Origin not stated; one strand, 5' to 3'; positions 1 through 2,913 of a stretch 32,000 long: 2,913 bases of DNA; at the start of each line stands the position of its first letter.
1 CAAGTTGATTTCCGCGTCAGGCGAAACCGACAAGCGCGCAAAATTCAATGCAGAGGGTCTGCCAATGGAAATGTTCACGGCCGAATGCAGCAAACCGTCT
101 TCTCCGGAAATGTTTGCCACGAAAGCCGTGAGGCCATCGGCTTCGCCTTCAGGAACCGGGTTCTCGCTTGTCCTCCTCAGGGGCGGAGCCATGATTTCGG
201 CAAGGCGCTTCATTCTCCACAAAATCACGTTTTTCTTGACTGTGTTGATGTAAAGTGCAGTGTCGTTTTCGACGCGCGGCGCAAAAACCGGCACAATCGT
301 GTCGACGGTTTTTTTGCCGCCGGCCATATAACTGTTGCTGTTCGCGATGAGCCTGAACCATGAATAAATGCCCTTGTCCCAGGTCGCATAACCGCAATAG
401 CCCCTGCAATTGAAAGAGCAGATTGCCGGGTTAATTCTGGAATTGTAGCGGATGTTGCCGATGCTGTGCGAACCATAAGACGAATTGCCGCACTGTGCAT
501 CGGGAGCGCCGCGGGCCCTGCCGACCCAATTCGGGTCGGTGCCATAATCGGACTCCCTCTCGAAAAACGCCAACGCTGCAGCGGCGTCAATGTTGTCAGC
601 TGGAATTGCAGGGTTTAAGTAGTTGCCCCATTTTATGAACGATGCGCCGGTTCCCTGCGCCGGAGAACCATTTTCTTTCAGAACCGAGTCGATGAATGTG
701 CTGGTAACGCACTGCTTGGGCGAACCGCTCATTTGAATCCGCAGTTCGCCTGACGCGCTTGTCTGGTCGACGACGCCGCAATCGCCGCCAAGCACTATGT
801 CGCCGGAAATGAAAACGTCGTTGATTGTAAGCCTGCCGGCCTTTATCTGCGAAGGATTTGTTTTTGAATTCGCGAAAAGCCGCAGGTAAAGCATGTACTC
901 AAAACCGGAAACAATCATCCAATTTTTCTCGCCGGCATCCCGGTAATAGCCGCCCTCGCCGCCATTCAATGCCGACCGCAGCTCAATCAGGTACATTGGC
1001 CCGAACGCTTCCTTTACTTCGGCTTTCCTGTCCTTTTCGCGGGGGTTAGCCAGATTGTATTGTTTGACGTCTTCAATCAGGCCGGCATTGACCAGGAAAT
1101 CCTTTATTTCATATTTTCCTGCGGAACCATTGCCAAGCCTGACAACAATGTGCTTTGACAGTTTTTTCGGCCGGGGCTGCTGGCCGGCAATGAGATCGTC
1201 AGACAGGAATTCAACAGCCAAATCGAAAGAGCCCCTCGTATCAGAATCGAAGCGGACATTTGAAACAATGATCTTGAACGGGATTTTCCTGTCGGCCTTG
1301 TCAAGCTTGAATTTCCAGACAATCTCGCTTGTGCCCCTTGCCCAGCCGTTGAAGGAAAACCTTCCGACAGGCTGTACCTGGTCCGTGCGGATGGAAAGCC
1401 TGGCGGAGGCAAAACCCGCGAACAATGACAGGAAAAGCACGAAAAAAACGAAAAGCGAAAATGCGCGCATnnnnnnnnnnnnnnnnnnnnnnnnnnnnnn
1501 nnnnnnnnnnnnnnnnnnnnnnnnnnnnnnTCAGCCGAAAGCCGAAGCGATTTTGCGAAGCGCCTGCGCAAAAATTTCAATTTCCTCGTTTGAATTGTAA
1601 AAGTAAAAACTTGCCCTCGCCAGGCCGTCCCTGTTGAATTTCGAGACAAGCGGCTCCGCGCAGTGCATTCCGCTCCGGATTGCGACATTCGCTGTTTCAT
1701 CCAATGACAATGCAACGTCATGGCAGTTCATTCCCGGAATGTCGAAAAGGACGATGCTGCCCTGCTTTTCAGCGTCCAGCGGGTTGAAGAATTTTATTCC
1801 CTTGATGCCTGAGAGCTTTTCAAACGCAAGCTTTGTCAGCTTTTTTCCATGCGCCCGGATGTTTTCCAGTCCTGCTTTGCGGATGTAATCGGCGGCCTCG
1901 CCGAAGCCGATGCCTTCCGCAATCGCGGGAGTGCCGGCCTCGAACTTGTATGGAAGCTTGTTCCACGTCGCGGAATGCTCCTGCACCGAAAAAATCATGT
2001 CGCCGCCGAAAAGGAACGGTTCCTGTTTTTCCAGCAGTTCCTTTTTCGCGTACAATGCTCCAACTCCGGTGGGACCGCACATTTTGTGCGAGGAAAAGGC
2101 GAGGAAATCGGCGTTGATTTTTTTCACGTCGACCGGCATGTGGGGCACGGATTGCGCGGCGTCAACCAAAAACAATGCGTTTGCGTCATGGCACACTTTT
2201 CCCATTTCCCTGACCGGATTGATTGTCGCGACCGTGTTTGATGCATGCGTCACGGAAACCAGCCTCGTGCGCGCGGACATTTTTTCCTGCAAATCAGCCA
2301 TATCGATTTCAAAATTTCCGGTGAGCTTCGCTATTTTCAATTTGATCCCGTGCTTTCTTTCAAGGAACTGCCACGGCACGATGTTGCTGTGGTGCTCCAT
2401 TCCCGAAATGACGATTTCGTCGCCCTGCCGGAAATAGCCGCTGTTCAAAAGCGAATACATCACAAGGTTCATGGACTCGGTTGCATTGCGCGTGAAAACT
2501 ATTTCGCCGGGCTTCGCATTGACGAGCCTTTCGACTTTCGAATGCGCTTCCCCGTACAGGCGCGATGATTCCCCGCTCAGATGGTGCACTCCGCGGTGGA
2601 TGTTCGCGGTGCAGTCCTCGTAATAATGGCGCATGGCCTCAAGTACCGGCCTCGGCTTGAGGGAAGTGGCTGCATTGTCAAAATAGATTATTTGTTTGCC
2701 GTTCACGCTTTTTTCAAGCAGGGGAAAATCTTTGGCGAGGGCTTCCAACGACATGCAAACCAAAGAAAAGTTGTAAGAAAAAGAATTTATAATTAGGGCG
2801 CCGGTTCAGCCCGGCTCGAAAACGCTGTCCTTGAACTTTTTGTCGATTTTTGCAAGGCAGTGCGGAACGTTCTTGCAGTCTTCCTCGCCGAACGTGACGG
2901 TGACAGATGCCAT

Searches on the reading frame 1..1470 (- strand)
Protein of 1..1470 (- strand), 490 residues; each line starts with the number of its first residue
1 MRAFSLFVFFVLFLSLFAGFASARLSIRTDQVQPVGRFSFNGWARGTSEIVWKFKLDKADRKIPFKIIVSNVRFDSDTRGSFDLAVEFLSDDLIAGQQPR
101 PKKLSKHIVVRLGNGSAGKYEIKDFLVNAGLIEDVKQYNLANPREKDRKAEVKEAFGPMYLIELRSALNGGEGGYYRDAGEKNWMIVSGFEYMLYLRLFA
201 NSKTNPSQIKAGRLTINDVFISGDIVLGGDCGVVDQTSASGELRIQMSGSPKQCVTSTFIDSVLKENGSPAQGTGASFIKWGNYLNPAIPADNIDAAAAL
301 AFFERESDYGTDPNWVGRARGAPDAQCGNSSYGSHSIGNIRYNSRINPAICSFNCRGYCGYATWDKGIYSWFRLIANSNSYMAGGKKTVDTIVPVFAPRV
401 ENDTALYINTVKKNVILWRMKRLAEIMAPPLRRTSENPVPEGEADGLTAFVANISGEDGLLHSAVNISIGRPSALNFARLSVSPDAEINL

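Call 74: search_protein_families(library=pfam, max_evalue=0.01, proteins=[window:1-1470:-])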
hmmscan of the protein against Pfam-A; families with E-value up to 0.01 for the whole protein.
seq(490 aa): 0 families

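Call 96: search_protein_families(library=ncbifam, max_evalue=0.001, proteins=[window:1-1470:-])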
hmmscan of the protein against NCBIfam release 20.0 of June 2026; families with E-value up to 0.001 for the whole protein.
seq(490 aa): 0 families

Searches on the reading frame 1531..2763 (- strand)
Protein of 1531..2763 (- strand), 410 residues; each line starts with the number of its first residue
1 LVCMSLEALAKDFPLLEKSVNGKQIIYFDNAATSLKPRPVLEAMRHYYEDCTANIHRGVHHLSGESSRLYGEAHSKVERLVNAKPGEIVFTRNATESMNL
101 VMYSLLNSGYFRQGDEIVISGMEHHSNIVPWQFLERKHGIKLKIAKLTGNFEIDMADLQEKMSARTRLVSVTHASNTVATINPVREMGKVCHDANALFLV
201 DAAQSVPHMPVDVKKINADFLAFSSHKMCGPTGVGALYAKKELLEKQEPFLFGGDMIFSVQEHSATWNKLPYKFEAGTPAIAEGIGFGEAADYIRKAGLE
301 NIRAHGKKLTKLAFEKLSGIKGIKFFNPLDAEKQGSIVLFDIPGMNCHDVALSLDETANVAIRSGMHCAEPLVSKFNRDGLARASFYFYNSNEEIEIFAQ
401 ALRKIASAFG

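Call 96: search_protein_families(library=ncbifam, max_evalue=0.001, proteins=[window:1531-2763:-])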
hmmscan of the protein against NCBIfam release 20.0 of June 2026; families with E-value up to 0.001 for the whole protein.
window:1531-2763:- (410 aa): 30 families (the best 25 are shown)
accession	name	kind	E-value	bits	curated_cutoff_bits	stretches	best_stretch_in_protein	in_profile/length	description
TIGR01979.1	sufS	subfamily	3.9e-151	503.5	475.1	1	8-409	2-402/403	SufS family cysteine desulfurase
NF041166.1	f2_encap_cargo1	exception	9.6e-130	434.6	800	1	6-405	227-623/623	family 2A encapsulin nanocompartment cargo protein cysteine desulfurase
NF006791.0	PRK09295.1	equivalog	2.1e-104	349.8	661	1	4-407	3-403/406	cysteine desulfurase SufS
NF008126.0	PRK10874.1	equivalog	1.8e-89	300.7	607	1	5-404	5-394/401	cysteine desulfurase CsdA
TIGR03392.1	FeS_syn_CsdA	equivalog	5.3e-86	289.3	493.6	1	9-404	6-391/398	cysteine desulfurase CsdA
TIGR01977.1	am_tr_V_EF2568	hypoth_equivalog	8.6e-74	248.8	377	1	26-405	1-376/376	cysteine desulfurase family protein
TIGR01976.1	am_tr_V_VC1184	hypoth_equivalog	2.6e-63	214.7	352.35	1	6-402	3-401/401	cysteine desulfurase-like protein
NF040779.1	Sec_lyase_SclA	exception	8.2e-52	176.4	525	1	26-405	1-376/378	selenocysteine lyase SclA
TIGR03402.1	FeS_nifS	equivalog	1.8e-49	168.5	530.75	1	26-295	1-250/379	cysteine desulfurase NifS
TIGR03235.1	DNA_S_dndA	equivalog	1.7e-47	162.4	480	1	27-369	1-325/353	cysteine desulfurase DndA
NF010611.0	PRK14012.1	equivalog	9.4e-44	150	548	1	23-368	4-330/406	IscS subfamily cysteine desulfurase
TIGR02006.1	IscS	equivalog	5.8e-41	140.8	643.2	1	25-368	4-326/402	IscS subfamily cysteine desulfurase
TIGR03403.1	nifS_epsilon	equivalog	3.2e-39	134.9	587.7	1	26-257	1-230/382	NifS family cysteine desulfurase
NF002806.0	PRK02948.1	subfamily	7.7e-33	114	304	1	25-242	1-215/381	IscS subfamily cysteine desulfurase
TIGR04343.1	egtE_PLP_lyase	equivalog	6.1e-20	71.3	400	1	75-362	61-331/370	ergothioneine biosynthesis PLP-dependent enzyme EgtE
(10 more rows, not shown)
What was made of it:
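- Checked: SufS is confirmed (TIGR01979, 503.5 bits against a cutoff of 475.1; call 96).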
